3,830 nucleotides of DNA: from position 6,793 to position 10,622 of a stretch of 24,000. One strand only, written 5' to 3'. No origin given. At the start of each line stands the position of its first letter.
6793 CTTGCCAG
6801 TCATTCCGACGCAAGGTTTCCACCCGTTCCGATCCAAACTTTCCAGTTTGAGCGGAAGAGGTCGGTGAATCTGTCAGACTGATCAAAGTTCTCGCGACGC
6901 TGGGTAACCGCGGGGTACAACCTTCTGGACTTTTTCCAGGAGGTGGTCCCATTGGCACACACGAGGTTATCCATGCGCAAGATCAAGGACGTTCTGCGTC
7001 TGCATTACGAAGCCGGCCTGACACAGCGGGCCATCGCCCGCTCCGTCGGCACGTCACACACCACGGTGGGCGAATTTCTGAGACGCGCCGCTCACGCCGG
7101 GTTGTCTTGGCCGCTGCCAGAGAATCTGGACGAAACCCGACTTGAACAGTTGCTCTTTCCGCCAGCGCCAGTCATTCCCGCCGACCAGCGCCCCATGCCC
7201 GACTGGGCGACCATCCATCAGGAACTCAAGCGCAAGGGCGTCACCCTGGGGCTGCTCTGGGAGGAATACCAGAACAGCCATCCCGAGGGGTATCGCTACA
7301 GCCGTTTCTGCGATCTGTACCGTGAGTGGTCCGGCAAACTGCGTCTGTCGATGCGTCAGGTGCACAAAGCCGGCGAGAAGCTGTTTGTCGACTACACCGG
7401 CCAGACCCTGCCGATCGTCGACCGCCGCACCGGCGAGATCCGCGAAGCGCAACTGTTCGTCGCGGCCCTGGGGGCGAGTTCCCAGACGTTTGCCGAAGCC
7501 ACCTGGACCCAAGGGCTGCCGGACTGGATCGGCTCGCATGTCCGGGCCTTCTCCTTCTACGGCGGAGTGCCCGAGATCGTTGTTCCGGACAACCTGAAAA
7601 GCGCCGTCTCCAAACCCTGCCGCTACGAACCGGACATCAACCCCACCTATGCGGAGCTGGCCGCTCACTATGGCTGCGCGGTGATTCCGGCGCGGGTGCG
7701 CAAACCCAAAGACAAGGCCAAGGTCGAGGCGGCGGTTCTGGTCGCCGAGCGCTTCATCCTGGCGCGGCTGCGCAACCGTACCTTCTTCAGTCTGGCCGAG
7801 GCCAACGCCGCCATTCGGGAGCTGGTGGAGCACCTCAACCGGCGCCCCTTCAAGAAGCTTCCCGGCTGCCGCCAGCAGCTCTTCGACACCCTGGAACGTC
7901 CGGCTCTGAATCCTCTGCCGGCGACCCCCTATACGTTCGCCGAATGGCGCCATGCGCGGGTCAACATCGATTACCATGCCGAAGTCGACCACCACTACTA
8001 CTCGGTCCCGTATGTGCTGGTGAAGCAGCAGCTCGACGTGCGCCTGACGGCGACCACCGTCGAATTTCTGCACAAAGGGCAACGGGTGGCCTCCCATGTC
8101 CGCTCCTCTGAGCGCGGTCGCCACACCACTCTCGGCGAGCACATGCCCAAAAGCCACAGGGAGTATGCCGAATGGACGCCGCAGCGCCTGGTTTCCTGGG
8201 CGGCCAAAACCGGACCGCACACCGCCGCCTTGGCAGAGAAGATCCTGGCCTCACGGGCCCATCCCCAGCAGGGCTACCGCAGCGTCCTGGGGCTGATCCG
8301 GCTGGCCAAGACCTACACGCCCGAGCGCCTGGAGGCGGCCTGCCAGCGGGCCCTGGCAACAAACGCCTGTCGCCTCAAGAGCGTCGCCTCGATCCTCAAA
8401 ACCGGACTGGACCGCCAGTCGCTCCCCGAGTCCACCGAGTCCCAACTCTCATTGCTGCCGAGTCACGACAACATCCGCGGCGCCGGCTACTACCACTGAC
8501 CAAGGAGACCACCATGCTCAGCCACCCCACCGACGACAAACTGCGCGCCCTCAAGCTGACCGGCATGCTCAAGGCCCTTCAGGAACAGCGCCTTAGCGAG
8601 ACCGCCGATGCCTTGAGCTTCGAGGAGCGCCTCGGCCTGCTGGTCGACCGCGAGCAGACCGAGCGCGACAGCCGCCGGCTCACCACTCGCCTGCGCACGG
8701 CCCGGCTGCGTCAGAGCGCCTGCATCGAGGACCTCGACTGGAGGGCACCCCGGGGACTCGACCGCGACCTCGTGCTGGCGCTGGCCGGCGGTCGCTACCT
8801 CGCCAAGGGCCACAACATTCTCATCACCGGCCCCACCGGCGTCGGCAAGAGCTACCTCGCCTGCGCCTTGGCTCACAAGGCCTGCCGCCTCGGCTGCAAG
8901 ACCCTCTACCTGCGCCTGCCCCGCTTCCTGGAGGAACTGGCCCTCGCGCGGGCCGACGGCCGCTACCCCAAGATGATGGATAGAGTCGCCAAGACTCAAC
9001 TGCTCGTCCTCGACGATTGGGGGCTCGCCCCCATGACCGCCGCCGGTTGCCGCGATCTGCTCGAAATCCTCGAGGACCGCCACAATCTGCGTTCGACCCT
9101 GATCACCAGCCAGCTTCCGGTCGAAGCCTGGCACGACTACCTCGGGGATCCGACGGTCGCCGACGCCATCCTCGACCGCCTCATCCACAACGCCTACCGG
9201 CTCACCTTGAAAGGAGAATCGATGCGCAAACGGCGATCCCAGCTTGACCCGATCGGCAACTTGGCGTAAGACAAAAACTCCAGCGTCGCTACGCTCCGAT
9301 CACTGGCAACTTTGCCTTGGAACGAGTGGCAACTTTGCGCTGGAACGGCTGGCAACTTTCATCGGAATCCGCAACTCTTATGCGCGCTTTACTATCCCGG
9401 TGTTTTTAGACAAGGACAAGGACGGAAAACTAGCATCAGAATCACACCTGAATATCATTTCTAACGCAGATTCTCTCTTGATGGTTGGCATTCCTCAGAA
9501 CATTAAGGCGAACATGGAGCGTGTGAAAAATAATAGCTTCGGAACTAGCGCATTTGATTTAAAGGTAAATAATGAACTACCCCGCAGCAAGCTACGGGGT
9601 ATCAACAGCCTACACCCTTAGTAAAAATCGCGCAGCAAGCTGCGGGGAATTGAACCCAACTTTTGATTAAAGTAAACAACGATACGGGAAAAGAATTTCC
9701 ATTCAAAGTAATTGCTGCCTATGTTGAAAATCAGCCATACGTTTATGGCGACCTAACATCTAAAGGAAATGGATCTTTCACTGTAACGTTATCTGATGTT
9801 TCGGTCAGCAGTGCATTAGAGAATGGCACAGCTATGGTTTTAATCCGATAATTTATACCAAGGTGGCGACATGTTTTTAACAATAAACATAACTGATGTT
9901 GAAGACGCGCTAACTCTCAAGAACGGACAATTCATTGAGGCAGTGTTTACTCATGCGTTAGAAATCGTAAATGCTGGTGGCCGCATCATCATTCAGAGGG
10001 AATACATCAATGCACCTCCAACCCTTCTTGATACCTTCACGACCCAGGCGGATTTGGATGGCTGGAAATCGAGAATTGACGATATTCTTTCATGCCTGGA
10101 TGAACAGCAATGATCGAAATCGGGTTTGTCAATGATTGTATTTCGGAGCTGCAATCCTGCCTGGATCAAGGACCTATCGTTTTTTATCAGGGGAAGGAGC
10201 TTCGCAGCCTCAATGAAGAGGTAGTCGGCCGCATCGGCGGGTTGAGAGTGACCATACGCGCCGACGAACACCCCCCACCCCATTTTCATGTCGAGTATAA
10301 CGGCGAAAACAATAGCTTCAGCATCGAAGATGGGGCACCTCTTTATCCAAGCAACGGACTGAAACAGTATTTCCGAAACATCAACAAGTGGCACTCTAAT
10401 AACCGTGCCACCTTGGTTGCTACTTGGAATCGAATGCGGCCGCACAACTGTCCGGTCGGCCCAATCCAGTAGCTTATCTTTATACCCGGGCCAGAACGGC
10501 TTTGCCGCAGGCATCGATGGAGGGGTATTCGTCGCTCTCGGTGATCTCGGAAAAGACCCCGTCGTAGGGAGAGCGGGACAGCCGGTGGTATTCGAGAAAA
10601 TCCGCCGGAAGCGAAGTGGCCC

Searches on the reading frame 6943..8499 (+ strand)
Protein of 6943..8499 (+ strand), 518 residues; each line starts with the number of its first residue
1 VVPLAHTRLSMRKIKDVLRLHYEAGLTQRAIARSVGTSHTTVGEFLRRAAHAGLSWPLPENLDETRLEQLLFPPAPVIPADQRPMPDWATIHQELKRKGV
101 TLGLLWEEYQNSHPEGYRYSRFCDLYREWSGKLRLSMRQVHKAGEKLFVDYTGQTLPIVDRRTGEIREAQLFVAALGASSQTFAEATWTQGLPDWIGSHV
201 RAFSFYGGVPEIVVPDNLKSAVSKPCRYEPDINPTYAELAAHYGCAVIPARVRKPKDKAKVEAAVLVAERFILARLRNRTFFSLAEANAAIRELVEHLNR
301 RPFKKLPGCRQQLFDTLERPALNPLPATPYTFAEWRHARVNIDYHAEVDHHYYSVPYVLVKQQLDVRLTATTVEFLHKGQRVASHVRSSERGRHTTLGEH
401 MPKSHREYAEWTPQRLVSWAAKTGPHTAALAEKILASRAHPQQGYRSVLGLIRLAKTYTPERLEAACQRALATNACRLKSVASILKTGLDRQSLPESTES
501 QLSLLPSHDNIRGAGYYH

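Call 13: search_protein_families(library=pfam, proteins=[window:6943-8499:+], max_evalue=0.01)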
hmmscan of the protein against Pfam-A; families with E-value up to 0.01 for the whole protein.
window:6943-8499:+ (518 aa): 6 families
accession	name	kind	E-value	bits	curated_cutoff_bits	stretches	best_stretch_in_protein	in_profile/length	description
PF22483.2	Mu-transpos_C_2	-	4.9e-20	71.5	27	1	325-396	1-72/73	Mu transposase, C-terminal domain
PF00665.32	rve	-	6.5e-09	36.4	32.6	1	141-255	2-102/102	Integrase core domain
PF13936.12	HTH_38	-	0.00062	19.9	27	0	19-48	15-43/44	Helix-turn-helix domain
PF13384.12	HTH_23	-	0.0036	17.5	24.6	0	17-53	10-45/50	Homeodomain-like domain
PF04545.22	Sigma70_r4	-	0.0037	17.2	24.1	0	15-49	10-44/50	Sigma-70, region 4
PF08281.18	Sigma70_r4_2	-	0.0043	17.1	25.7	0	16-49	17-50/54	Sigma-70, region 4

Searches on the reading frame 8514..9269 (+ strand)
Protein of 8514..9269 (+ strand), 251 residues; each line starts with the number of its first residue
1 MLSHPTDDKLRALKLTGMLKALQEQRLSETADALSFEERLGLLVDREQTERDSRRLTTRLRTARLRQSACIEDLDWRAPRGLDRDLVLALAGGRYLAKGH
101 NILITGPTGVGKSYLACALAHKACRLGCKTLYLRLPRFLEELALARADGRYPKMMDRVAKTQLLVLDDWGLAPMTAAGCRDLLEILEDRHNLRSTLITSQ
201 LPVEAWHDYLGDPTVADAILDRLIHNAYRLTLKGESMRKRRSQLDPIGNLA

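Call 13: search_protein_families(library=pfam, proteins=[window:8514-9269:+], max_evalue=0.01)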
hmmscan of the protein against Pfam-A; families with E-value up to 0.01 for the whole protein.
window:8514-9269:+ (251 aa): 11 families
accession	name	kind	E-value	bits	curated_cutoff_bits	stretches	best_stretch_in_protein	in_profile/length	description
PF01695.23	IstB_IS21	-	4.7e-69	233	24.1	1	9-243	2-236/238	IstB-like ATP binding protein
PF20720.3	nSTAND3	-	1.5e-05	25.2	27.2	1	95-136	13-54/155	Novel STAND NTPase 3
PF13481.12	AAA_25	-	0.0003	20.9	27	1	94-131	28-64/195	AAA domain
PF07728.20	AAA_5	-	0.00062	20.2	22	1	101-144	1-42/139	AAA domain (dynein-related subfamily)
PF13191.12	AAA_16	-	0.0013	19.7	32.6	1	98-138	23-63/167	AAA ATPase domain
PF00004.35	AAA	-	0.0013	19.6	21.2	1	102-167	1-64/131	ATPase family associated with various cellular activities (AAA)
PF00308.24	Bac_DnaA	-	0.0046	17.6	23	1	102-169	37-106/162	Bacterial DnaA ATPAse domain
PF13173.12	AAA_14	-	0.0063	17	27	0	101-184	4-86/129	AAA domain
PF01078.27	Mg_chelatase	-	0.0066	16.3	20.3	0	97-120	20-43/207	Magnesium chelatase, subunit ChlI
PF05729.18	NACHT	-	0.0067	16.7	26.7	0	102-136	3-37/167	NACHT domain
PF13401.12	AAA_22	-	0.0087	16.8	27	0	101-136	7-42/130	AAA domain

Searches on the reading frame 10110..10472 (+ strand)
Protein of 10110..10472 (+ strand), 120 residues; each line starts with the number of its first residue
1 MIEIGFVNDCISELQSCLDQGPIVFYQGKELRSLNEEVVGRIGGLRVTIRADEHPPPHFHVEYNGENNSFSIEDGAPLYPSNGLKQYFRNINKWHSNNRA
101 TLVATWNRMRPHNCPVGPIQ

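Call 13: search_protein_families(library=pfam, proteins=[window:10110-10472:+], max_evalue=0.01)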
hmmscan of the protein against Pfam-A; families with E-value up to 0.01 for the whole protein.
window:10110-10472:+ (120 aa): 1 family
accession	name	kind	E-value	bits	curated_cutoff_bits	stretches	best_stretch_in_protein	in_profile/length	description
PF13711.11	DUF4160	-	7.8e-11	42.5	23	1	44-107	1-65/65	Domain of unknown function (DUF4160)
